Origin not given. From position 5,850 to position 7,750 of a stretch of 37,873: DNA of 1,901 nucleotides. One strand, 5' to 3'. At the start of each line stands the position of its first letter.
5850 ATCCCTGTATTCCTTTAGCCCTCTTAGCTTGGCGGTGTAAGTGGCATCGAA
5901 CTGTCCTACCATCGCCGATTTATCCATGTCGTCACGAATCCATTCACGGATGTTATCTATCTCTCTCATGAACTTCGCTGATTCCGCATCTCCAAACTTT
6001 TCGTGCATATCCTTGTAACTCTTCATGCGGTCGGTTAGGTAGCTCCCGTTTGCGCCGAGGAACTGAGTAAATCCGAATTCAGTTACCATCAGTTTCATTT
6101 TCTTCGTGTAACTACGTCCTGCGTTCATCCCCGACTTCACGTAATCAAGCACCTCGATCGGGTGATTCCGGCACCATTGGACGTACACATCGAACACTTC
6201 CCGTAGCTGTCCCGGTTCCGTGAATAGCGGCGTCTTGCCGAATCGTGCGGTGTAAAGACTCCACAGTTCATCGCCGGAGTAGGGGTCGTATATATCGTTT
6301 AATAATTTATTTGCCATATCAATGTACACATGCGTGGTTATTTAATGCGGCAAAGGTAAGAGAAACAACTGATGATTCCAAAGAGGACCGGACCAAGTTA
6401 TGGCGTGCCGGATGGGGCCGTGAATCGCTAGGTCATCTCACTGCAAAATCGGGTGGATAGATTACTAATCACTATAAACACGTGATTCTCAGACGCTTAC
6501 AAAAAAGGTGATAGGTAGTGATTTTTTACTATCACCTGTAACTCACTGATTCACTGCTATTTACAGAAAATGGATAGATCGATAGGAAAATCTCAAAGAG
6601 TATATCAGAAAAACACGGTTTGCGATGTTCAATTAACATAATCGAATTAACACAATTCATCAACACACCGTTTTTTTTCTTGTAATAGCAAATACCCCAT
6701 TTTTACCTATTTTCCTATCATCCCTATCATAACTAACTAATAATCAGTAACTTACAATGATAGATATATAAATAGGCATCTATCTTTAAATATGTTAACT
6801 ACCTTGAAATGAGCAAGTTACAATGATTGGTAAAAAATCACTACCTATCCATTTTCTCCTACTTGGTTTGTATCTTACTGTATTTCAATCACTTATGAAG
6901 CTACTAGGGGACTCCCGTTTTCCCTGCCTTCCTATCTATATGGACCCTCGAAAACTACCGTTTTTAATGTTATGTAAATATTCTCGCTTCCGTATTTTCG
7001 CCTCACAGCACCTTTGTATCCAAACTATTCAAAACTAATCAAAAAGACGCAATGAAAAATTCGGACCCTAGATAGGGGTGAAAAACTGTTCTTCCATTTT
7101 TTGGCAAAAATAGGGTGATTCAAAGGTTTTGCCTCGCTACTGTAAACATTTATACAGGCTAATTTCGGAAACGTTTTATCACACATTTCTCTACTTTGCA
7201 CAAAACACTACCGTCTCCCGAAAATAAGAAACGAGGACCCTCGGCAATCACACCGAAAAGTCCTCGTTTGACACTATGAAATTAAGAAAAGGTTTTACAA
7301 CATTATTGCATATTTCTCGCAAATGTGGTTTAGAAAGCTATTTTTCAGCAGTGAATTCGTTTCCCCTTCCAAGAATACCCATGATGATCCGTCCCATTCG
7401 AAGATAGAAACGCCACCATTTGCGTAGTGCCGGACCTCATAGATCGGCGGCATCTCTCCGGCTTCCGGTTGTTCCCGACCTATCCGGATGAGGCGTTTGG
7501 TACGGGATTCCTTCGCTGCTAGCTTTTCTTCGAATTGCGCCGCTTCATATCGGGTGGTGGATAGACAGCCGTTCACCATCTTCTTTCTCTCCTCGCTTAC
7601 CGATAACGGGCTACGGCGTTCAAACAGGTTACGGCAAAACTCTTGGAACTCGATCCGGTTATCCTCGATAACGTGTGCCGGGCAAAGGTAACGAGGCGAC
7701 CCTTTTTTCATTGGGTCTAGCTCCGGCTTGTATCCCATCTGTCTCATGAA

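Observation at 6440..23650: Modules A and B are diverged direct-repeat paralogues that bracket the early and late arcs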

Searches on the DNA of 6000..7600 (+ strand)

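Call 7: search_dna_similar(query=window:6000-7600:+, collection=phages, mode=distant, max_rows=30)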
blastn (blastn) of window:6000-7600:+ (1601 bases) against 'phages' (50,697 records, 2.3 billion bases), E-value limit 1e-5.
Records with a match: 56; places in all: 86; records where one place covers at least 80% of the query: 0.
Best place of each record, by identity: 80-90% 15; 60-80% 41.
By first word of the organism name: Bacteroides 56.
By host as written in the record: Bacteroides thetaiotaomicron VPI-5482 10; Bacteroides thetaiotaomicron DA638 8; Bacteroides fragilis BL19 4; Bacteroides thetaiotaomicron BSC401 3; Bacteroides thetaiotaomicron DA681 3; Bacteroides thetaiotaomicron DA528 2; Bacteroides thetaiotaomicron DA566 2; Bacteroides thetaiotaomicron DA61 2; and 22 more.
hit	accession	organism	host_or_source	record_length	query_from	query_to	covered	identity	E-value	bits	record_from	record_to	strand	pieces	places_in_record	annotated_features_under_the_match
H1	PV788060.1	Bacteroides phage BT12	Bacteroides thetaiotaomicron VPI-5482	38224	331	1601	79%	88.8%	0e+0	1637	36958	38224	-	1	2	hypothetical protein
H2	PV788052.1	Bacteroides phage BT16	Bacteroides thetaiotaomicron VPI-5482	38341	331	1601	79%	88.7%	0e+0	1633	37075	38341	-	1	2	hypothetical protein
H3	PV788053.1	Bacteroides phage BT19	Bacteroides thetaiotaomicron VPI-5482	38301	331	1601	79%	88.4%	0e+0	1613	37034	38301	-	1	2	hypothetical protein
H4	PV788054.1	Bacteroides phage BT23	Bacteroides thetaiotaomicron VPI-5482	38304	331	1601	79%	88.4%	0e+0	1613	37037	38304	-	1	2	hypothetical protein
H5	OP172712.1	Bacteroides phage BT401P2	Bacteroides thetaiotaomicron BSC401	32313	2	1601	44%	77.3%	2e-93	530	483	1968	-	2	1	hypothetical protein (x2)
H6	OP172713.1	Bacteroides phage BT401P3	Bacteroides thetaiotaomicron BSC401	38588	2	1601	44%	77.3%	2e-93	530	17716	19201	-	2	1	hypothetical protein (x2)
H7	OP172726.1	Bacteroides phage BT638P8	Bacteroides thetaiotaomicron DA638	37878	2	1601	44%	76.7%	2e-89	506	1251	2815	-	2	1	hypothetical protein (x3)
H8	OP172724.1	Bacteroides phage BT638P6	Bacteroides thetaiotaomicron DA638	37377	2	1601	44%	76.9%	2e-93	517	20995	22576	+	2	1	hypothetical protein (x2)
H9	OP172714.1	Bacteroides phage BT498P1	Bacteroides thetaiotaomicron DA498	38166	2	1601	44%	76.7%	2e-89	514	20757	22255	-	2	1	hypothetical protein (x2)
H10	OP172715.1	Bacteroides phage BT528P1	Bacteroides thetaiotaomicron DA528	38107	2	1601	44%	76.7%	2e-89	514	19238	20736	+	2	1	hypothetical protein (x2)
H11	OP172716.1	Bacteroides phage BT528P2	Bacteroides thetaiotaomicron DA528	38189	2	1601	44%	76.7%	2e-89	514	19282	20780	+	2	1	hypothetical protein (x2)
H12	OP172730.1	Bacteroides phage BT709P1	Bacteroides thetaiotaomicron DA709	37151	2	1601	44%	76.6%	8e-87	502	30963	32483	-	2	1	hypothetical protein (x2)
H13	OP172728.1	Bacteroides phage BT681P3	Bacteroides thetaiotaomicron DA681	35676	2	1601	44%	76.1%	3e-92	501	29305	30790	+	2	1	hypothetical protein (x2)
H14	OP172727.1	Bacteroides phage BT681P2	Bacteroides thetaiotaomicron DA681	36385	2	1601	44%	76.0%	7e-88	497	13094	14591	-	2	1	hypothetical protein (x2)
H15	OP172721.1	Bacteroides phage BT638P3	Bacteroides thetaiotaomicron DA638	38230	2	1601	44%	75.7%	2e-82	486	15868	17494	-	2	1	hypothetical protein (x2)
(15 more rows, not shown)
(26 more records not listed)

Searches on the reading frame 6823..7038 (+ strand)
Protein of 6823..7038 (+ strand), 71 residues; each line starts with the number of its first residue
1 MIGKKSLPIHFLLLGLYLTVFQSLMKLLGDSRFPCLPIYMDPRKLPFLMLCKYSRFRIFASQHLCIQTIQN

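Call 28: search_protein_families(library=pfam, max_evalue=0.01, proteins=[window:6823-7038:+])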
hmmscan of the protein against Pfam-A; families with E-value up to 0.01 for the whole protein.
window:6823-7038:+ (71 aa): 0 families

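Call 29: search_protein_families(library=phrogs, max_evalue=0.001, proteins=[window:6823-7038:+])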
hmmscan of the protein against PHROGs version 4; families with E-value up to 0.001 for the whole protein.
window:6823-7038:+ (71 aa): 0 families
